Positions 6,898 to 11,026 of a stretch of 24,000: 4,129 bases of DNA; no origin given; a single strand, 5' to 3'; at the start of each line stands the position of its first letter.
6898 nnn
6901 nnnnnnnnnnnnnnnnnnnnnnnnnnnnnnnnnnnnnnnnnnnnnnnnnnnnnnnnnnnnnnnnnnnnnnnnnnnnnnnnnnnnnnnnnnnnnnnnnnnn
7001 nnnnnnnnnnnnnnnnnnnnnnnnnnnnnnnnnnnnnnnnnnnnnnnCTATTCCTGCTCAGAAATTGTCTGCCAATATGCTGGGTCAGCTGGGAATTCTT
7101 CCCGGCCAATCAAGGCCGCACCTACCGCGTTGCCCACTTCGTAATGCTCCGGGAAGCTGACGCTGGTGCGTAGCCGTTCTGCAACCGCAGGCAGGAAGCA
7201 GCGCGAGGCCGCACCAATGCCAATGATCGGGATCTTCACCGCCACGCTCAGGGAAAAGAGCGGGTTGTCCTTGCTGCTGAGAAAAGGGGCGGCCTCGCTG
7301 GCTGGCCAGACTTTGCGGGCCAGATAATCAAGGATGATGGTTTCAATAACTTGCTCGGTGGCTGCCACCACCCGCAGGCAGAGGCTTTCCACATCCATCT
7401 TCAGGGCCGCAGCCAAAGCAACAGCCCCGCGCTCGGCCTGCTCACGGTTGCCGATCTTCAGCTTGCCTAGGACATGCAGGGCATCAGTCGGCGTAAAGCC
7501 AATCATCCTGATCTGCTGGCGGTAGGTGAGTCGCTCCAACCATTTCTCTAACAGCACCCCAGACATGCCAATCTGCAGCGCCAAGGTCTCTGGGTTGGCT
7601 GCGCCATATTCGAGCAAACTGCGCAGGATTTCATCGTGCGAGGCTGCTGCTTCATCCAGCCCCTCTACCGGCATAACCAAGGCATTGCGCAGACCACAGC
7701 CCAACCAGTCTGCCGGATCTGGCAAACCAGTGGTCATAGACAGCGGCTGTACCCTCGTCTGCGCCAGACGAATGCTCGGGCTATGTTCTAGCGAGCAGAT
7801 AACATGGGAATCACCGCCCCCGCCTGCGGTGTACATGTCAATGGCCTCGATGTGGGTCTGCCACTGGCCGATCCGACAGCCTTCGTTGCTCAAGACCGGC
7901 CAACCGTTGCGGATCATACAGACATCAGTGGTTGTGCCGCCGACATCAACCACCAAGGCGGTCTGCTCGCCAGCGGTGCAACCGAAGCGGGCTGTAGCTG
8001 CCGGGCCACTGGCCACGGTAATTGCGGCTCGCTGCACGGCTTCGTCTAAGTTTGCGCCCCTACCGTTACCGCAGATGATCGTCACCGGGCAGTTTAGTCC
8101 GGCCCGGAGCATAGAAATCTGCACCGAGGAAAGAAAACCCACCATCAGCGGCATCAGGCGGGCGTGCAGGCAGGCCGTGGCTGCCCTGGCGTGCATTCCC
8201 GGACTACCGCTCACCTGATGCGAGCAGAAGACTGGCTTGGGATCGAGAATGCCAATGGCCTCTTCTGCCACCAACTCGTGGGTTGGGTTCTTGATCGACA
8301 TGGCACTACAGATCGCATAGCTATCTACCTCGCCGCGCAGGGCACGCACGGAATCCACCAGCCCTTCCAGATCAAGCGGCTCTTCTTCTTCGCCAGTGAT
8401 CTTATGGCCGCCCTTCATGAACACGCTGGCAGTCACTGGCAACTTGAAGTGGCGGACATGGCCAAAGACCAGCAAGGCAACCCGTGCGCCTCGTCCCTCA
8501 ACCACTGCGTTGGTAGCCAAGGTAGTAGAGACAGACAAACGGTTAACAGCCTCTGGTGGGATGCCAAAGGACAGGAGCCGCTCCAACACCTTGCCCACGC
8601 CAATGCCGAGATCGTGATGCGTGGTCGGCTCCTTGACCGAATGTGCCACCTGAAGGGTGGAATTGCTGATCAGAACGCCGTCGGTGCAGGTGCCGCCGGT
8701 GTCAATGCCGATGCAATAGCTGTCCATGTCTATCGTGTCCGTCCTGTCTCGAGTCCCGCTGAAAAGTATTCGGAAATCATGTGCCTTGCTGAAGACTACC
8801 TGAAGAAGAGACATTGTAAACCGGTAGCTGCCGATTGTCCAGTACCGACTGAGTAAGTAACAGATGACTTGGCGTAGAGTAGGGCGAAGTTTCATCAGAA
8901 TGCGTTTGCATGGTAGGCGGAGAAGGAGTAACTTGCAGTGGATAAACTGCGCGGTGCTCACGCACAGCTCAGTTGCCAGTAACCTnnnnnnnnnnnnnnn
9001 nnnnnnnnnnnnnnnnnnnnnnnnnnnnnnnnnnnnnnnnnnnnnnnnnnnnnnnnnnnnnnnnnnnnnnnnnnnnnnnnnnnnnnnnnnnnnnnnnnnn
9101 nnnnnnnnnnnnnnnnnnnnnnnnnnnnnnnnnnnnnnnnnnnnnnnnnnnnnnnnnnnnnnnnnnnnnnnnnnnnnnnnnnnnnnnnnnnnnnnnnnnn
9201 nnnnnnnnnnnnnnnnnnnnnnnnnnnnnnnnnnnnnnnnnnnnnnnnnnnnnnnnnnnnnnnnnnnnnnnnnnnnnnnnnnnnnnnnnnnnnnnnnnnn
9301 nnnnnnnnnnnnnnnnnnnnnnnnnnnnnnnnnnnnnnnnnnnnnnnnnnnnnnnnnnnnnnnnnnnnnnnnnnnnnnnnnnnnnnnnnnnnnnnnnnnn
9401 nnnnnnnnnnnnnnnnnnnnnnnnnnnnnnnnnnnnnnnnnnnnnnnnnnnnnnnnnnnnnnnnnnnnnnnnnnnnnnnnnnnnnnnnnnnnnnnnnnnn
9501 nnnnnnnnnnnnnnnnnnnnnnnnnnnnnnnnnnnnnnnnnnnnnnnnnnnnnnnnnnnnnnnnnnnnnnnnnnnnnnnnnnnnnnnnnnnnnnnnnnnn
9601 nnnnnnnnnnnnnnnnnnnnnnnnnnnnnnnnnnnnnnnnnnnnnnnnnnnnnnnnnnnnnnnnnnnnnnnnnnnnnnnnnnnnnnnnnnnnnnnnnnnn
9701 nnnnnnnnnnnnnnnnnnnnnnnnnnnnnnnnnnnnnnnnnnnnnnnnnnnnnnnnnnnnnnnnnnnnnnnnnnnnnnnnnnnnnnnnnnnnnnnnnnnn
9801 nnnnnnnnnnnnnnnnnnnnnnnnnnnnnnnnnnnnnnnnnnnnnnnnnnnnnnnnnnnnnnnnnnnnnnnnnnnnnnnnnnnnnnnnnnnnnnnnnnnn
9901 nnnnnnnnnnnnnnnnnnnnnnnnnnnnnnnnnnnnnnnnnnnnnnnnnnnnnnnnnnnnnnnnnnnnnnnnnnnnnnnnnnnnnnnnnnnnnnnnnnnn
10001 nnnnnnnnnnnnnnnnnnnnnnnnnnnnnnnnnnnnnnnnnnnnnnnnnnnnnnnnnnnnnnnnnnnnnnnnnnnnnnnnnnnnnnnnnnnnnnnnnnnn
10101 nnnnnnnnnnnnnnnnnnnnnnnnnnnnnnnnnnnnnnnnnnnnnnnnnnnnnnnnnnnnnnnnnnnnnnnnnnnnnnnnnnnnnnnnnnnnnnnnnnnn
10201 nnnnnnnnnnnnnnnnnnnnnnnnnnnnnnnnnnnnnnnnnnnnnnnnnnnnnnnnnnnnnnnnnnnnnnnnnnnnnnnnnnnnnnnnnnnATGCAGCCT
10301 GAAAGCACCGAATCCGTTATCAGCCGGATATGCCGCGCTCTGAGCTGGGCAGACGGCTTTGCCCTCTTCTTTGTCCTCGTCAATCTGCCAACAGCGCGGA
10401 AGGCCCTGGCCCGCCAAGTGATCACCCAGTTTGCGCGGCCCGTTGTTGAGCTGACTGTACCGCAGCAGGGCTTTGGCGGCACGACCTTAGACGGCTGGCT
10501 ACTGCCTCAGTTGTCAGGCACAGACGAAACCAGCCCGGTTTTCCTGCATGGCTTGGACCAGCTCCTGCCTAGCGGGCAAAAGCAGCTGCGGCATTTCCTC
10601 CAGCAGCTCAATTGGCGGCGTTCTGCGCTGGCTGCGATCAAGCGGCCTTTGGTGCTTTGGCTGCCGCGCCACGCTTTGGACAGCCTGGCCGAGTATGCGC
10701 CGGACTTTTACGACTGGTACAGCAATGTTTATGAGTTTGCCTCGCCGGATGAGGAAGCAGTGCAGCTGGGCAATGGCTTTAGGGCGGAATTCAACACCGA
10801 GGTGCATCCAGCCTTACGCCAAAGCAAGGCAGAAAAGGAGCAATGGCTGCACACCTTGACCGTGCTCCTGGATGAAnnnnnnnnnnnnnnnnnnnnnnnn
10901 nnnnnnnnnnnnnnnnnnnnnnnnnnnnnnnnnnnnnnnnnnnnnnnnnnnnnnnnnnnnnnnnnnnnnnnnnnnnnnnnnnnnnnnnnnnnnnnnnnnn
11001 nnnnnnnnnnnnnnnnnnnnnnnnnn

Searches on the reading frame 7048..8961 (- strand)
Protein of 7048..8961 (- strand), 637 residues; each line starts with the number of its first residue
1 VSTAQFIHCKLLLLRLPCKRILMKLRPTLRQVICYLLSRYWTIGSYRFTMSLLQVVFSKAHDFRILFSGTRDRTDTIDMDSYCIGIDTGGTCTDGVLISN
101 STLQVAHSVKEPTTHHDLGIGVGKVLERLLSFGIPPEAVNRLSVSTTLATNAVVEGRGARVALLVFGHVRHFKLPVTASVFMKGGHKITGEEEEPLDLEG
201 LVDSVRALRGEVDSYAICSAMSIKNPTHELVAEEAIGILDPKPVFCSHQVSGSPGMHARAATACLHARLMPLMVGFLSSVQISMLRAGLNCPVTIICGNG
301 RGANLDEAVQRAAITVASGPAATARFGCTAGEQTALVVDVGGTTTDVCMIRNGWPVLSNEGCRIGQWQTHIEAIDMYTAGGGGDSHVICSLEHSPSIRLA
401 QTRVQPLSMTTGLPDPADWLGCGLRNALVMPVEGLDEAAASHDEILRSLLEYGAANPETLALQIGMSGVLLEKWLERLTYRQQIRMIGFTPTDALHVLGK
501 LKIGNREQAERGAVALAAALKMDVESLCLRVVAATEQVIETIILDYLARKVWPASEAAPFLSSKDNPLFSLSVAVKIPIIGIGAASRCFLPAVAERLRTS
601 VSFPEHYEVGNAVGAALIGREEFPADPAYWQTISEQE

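Call 5: search_protein_families(library=pfam, proteins=[window:7048-8961:-], max_evalue=0.01)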
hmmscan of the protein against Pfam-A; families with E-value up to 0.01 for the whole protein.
window:7048-8961:- (637 aa): 3 families
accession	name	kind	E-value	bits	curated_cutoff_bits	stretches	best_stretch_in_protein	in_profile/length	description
PF05378.19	Hydant_A_N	-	4.1e-30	105.2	25.2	1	84-236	2-172/176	Hydantoinase/oxoprolinase N-terminal region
PF01968.24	Hydantoinase_A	-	6e-25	88.5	22.9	1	259-546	1-232/291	Hydantoinase/oxoprolinase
PF13941.12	MutL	-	1.3e-05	24.6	27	0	314-354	219-265/450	MutL protein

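Call 6: search_protein_families(library=padloc, proteins=[window:7048-8961:-], max_evalue=0.01)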
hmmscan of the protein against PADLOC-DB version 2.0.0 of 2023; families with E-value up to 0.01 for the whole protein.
window:7048-8961:- (637 aa): 0 families

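Call 23: search_protein_families(library=ncbifam, proteins=[window:7048-8961:-], max_evalue=0.01)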
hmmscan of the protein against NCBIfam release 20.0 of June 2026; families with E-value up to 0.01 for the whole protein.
window:7048-8961:- (637 aa): 7 families
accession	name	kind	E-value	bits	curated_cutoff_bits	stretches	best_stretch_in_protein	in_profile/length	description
NF050156.1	CapLactmsAlpCapA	equivalog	8.2e-21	73.9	1000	2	189-385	134-335/689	caprolactamase subunit alpha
NF042975.2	AcphenoCarb_ApcC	equivalog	2.7e-10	39.1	1500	2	194-390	152-355/733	acetophenone carboxylase subunit gamma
NF042960.1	AcphenoCarb_ApcA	equivalog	5.9e-10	38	1250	1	82-361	2-296/658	acetophenone carboxylase subunit alpha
NF040623.1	MfnF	equivalog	2.5e-05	23.6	520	1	288-354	82-148/324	(4-{4-[2-(gamma-L-glutamylamino)ethyl]phenoxymethyl}furan-2-yl)methanamine synthase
TIGR03123.1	one_C_unchar_1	hypoth_equivalog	0.00044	19.6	244.1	1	289-357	85-152/327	probable H4MPT-linked C1 transfer pathway protein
NF040745.1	accessory_GlmL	equivalog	0.0011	17.8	475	0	330-356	244-270/459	methylaspartate mutase accessory protein GlmL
TIGR00241.1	CoA_E_activ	domain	0.0066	16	125.4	0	572-618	200-248/248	acyl-CoA dehydratase activase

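Call 59: find_homologous_proteins(query=window:7048-8961:-, max_evalue=1e-50)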
Query window:7048-8961:- (637 aa): 5094 proteins with E <= 1e-50 among 8000 candidates; the best 120 are listed.
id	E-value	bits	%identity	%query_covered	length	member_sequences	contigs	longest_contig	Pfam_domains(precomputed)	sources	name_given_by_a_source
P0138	0.0e+0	1139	91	87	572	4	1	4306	PF01968.25,PF13941.13,PF05378.20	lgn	-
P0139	0.0e+0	1086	90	86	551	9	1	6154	PF01968.25,PF05378.20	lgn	-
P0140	0.0e+0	1078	86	88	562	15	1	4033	PF01968.25,PF13941.13,PF05378.20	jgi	-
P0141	0.0e+0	1072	88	86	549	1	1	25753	PF01968.25,PF13941.13,PF05378.20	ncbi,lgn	-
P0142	0.0e+0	1063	88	85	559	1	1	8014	PF01968.25,PF13941.13,PF05378.20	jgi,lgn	jgi:N-methylhydantoinase A/oxoprolinase/acetone carboxylase beta subunit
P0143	0.0e+0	1058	87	86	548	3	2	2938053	PF01968.25,PF13941.13,PF05378.20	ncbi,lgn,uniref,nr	ncbi:MAG: N-methylhydantoinase A/oxoprolinase/acetone carboxylase, beta subunit [Candidatus Electron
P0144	0.0e+0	1049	86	86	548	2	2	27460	PF01968.25,PF13941.13,PF05378.20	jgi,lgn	jgi:N-methylhydantoinase A/oxoprolinase/acetone carboxylase beta subunit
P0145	0.0e+0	1040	86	85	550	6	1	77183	PF01968.25,PF13941.13,PF05378.20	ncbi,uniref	ncbi:hydantoinase/oxoprolinase N-terminal domain-containing protein [Candidatus Electronema sp. JC]|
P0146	4.5e-292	988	82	85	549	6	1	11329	PF01968.25,PF13941.13,PF05378.20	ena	-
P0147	5.3e-292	988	83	85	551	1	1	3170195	PF01968.25,PF13941.13,PF13404.13,PF05378.20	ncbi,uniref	ncbi:MAG: hydantoinase/oxoprolinase N-terminal domain-containing protein [Candidatus Electronema sp.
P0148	2.6e-275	933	77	84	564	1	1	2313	PF01968.25,PF13941.13,PF05378.20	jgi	jgi:N-methylhydantoinase A/oxoprolinase/acetone carboxylase beta subunit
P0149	3.0e-274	930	76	85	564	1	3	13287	PF01968.25,PF13941.13,PF05378.20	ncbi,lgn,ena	-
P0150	3.1e-271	920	74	86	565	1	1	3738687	PF01968.25,PF13941.13,PF05378.20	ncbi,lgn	ncbi:MAG: hydantoinase/oxoprolinase N-terminal domain-containing protein [Candidatus Electrothrix sp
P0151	2.3e-269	913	75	85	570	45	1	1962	PF01968.25,PF13941.13,PF05378.20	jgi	jgi:N-methylhydantoinase A/oxoprolinase/acetone carboxylase beta subunit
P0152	7.3e-268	909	75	85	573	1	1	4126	PF01968.25,PF13941.13,PF05378.20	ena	-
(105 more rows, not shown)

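Call 60: find_encoding_contigs(protein=P0143, flank=9000, max_places=1)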
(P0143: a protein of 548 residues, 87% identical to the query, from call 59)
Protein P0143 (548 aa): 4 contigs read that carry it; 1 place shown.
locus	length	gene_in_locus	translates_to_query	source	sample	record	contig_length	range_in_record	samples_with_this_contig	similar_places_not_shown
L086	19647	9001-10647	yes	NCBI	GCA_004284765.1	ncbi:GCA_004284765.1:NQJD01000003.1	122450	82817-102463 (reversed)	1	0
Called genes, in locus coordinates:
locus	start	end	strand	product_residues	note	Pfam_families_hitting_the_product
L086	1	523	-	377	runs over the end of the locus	-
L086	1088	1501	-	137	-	-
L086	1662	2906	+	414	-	PF00590:TP_methylase, PF02390:Methyltransf_4 (faint)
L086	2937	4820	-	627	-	PF13231:PMT_2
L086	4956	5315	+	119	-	PF08821:CGGC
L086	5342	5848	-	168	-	-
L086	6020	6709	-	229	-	PF01966:HD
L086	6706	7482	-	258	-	PF03692:CxxCxxCC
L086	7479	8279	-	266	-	PF03692:CxxCxxCC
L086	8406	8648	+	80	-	-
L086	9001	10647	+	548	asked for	PF05378:Hydant_A_N, PF13941:MutL (faint), PF01968:Hydantoinase_A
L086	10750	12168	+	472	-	-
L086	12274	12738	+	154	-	PF13682:CZB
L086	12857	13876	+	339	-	PF05496:RuvB_N, PF00004:AAA, PF07728:AAA_5 (faint), PF17864:AAA_lid_4, PF05491:WHD_RuvB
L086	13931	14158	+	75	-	-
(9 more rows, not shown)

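Call 61: find_encoding_contigs(protein=P0141, flank=9000, max_places=1)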
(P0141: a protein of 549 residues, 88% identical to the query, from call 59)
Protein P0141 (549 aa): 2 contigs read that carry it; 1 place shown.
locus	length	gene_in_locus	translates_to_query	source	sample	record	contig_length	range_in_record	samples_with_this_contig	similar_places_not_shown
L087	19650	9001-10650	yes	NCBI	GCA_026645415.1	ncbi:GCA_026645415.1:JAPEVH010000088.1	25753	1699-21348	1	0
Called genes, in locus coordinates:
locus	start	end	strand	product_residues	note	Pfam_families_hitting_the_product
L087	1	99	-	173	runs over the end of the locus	-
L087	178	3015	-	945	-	PF17159:MASE3, PF00989:PAS, PF08448:PAS_4 (weak), PF13426:PAS_9, PF00512:HisKA (weak), PF02518:HATPase_c, PF00072:Response_reg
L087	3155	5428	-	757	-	-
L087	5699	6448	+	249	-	PF00691:OmpA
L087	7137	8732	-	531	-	PF00682:HMGL-like, PF22617:HCS_D2, PF08502:LeuA_dimer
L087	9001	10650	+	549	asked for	PF05378:Hydant_A_N, PF13941:MutL (faint), PF01968:Hydantoinase_A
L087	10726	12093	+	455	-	-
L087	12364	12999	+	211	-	PF19659:DUF6162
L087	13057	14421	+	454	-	PF01297:ZnuA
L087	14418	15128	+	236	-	PF02463:SMC_N (faint), PF00005:ABC_tran, PF13304:AAA_21 (faint)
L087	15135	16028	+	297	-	PF01032:FecCD, PF00950:ABC-3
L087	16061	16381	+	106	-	-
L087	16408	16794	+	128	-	-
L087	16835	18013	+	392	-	-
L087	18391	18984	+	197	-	PF02441:Flavoprotein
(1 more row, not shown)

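Call 62: find_encoding_contigs(protein=P0145, flank=9000, max_places=1)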
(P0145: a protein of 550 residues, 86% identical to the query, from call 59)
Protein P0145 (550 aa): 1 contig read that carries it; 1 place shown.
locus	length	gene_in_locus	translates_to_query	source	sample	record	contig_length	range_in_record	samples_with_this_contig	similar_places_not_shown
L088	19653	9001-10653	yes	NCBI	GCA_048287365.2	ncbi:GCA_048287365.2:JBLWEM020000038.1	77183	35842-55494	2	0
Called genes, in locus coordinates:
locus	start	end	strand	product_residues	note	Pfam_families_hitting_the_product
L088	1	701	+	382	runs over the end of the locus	PF13439:Glyco_transf_4, PF13579:Glyco_trans_4_4, PF20706:GT4-conflict, PF00534:Glycos_transf_1, PF13692:Glyco_trans_1_4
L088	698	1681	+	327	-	PF01370:Epimerase, PF16363:GDP_Man_Dehyd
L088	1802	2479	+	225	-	-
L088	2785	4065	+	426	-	PF03460:NIR_SIR_ferr (weak), PF01077:NIR_SIR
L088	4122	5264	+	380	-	PF03460:NIR_SIR_ferr, PF01077:NIR_SIR, PF00037:Fer4 (faint), PF12838:Fer4_7 (weak)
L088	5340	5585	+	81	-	PF08679:DsrD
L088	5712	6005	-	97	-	-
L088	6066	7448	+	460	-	PF02412:TSP_3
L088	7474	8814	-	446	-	PF01656:CbiA, PF13500:AAA_26 (weak), PF07685:GATase_3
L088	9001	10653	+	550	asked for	PF05378:Hydant_A_N, PF13941:MutL (faint), PF01968:Hydantoinase_A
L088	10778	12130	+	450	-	-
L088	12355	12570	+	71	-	-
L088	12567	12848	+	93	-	PF15738:YafQ_toxin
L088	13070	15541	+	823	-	PF01751:Toprim (weak), PF01131:Topoisom_bac, PF13342:Toprim_Crpt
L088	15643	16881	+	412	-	PF04015:DUF362, PF12838:Fer4_7 (faint), PF00037:Fer4 (faint)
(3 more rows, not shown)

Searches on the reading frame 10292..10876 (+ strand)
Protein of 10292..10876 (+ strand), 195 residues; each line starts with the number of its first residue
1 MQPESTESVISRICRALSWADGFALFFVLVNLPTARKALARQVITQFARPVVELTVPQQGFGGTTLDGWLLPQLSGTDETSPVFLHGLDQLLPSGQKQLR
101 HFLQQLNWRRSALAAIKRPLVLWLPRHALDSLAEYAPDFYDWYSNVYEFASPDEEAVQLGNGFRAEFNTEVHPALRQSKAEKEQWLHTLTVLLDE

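Call 46: search_solved_structures(query=A2, max_evalue=10)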
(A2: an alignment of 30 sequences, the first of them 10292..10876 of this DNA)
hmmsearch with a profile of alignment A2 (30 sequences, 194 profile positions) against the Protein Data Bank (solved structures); distinct sequences matched with E-value up to 10: 7.
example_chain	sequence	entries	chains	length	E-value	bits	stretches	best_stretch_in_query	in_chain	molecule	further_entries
2q37_A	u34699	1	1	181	0.23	14.3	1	12-62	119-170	OHCU decarboxylase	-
6voy_E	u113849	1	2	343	0.63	12.9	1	21-136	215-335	Serine/threonine-protein phosphatase 2A 56 kDa regulatory subunit gamma isoform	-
5jja_A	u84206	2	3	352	0.66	12.8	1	21-136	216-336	Serine/threonine-protein phosphatase 2A 56 kDa regulatory subunit gamma isoform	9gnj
5k6s_A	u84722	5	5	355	0.74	12.7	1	22-136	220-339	Serine/threonine-protein phosphatase 2A 56 kDa regulatory subunit gamma isoform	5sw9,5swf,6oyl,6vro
6toq_AAA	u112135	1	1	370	0.74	12.7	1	22-136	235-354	Serine/threonine-protein phosphatase 2A 56 kDa regulatory subunit gamma isoform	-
2jak_A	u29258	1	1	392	0.75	12.7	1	22-136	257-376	SERINE/THREONINE-PROTEIN PHOSPHATASE 2A 56 KDA REGULATORY SUBUNIT GAMMA ISOFORM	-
8u1x_B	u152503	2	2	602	0.91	12.4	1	16-136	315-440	Serine/threonine-protein phosphatase 2A 56 kDa regulatory subunit delta isoform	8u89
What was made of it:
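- Tried and rejected: A PDB sequence search with the N-domain profile returned only noise (call 46).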

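Call 47: find_homologous_proteins(query=window:10292-10876:+, max_evalue=0.00001)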
Query window:10292-10876:+ (195 aa): 9 proteins with E <= 0.00001 among 658 candidates.
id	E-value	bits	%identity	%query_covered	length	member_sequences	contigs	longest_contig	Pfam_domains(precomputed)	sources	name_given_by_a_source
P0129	6.8e-87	308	73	97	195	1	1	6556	-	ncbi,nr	ncbi:MAG: hypothetical protein GY845_04195, partial [Planctomycetes bacterium]|nr:hypothetical prote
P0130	1.7e-82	294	71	98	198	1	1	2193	-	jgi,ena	jgi:hypothetical protein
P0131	5.6e-71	256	71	82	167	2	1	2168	-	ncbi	ncbi:MAG: hypothetical protein WBM35_12095, partial [Candidatus Electrothrix sp.]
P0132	1.5e-62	229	56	100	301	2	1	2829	PF00515.35,PF13424.13,PF13176.13,PF13181.13,PF07719.24,PF13374.13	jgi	-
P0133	8.6e-52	193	53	99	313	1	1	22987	PF00515.35,PF13424.13,PF13176.13,PF13181.13,PF07719.24,PF13374.13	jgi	jgi:tetratricopeptide (TPR) repeat protein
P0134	3.5e-42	162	53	81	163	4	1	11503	-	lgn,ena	-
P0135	1.6e-28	118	64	46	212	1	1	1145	PF13424.13,PF07719.24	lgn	-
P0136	5.0e-28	116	75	35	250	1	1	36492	-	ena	-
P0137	1.2e-25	108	40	85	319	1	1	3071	-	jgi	jgi:hypothetical protein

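Call 54: predict_structure(alignment_id=A3)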
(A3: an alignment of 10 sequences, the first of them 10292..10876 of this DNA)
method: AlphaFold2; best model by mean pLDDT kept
length: 195 residues; sequences in the alignment: 10
mean_pLDDT: 80.4   pTM: 0.70
mean pLDDT of the five models: 80.4, 80.0, 79.7, 79.6, 78.7
residues with pLDDT >= 90: 51; 70-90: 97; 50-70: 42; < 50: 5
segments of 3 or more residues with pLDDT < 50: 168-170
pLDDT, mean of each block of 10 residues (from residue 1): 79 91 87 85 92 91 87 90 91 82 86 89 88 85 76 61 54 58 69 56
secondary structure, 60 per line:
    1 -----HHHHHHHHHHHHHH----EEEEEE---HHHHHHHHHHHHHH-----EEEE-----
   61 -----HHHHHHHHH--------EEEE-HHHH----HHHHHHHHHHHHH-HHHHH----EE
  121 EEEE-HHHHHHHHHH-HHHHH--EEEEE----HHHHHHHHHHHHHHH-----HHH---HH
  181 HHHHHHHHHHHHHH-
elements in order: H6-19 E24-29 H33-46 E52-55 H66-74 E83-86 H88-91 H96-108 H110-114 E119-124 H126-135 H137-141 E144-148 H153-167 H179-194
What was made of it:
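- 10292..10876 (+): N-terminal domain of the partner protein: an AAA+-like fold without a GK[ST] P-loop, so a degenerate and presumably inactive NTPase domain. Its ATG overlaps the end of the ATPase gene by 11 nt. AF2 pLDDT 80.4 (call 54).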

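Call 56: fold_search(model_id=the predicted structure, library=pdb)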
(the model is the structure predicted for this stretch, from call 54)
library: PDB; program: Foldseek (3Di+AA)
matches with E <= 10: 1628; with E <= 0.001: 27
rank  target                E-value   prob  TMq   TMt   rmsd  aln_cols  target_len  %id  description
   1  8s0e_D                8.9e-05  1.00  0.47  0.26  15.3       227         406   10  H. sapiens OCCM bound to double stranded DNA (released 2024-10-02)
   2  3j96_B                2.3e-04  1.00  0.52  0.18   7.3       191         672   14  Structure of 20S supercomplex determined by single particle cryoelectron microscopy (State I) (released 2015-01-28)
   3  9ng2_E                2.3e-04  1.00  0.49  0.16   7.1       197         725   12  Y20S (Sec18-Sec17-Sec9-Sso1-Snc1) EDTA - Class 4 (released 2025-10-01)
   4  9nly_E                2.8e-04  1.00  0.47  0.21   7.3       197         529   12  Y20S (Sec18-Sec17-Sec9-Sso1-Snc1) EDTA - Class 7 (released 2025-10-01)
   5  9nv0_B                3.0e-04  1.00  0.52  0.23  10.5       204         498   13  Sec18 Mg2+ class 2 (released 2025-10-01)
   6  8s0c_D                3.0e-04  1.00  0.45  0.27  15.5       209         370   12  H. sapiens ORC1-5 bound to double stranded DNA as part of the MCM-ORC complex (released 2024-10-02)
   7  9cru_E                3.2e-04  1.00  0.49  0.21   7.2       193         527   11  Y20S (Sec18-Sec17-Sec9-Sso1-Snc1) EDTA - Class 1 (released 2025-08-27)
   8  9crx_E                3.2e-04  1.00  0.48  0.21   7.2       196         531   11  Y20S (Sec18-Sec17-Sec9-Sso1-Snc1) EDTA - Class 3 (released 2025-10-01)
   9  9nlu_E                3.6e-04  1.00  0.48  0.16   7.1       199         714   12  Y20S (Sec18-Sec17-Sec9-Sso1-Snc1) EDTA - Class 5 (released 2025-10-01)
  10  8bwy_C                3.8e-04  1.00  0.47  0.03  12.2       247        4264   13  In situ outer dynein arm from Chlamydomonas reinhardtii in a pre-power stroke state (released 2023-05-10)
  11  6zyy_C                4.3e-04  1.00  0.48  0.04  12.1       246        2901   13  Outer Dynein Arm-Shulin complex - Dyh3 motor region (Tetrahymena thermophila) (released 2021-02-03)
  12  7jk2_C                4.3e-04  1.00  0.41  0.17   6.9       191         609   10  Structure of Drosophila ORC bound to poly(dA/dT) DNA and Cdc6 (conformation 1) (released 2020-09-09)
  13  3bos_B                4.6e-04  1.00  0.46  0.41  12.0       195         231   11  Crystal structure of a putative dna replication regulator HDA (SAMA_1916) from Shewanella amazonensis sb2b at 1.75 A r (released 2008-01-15)
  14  9gjp_D                4.6e-04  1.00  0.41  0.22  15.1       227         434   11  OCCM maturation intermediate stalled with an Arginine Finger mutation in Mcm5: Conformer 2 (released 2025-03-05)
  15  9nlw_E                4.9e-04  1.00  0.48  0.16   7.2       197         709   13  Y20S (Sec18-Sec17-Sec9-Sso1-Snc1) EDTA - Class 6 (released 2025-10-01)
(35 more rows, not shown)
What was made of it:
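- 10292..10876 (+): Foldseek hits are all AAA+ proteins: ORC subunits, NSF/Sec18, Hda, DnaA and clamp loader (call 56).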
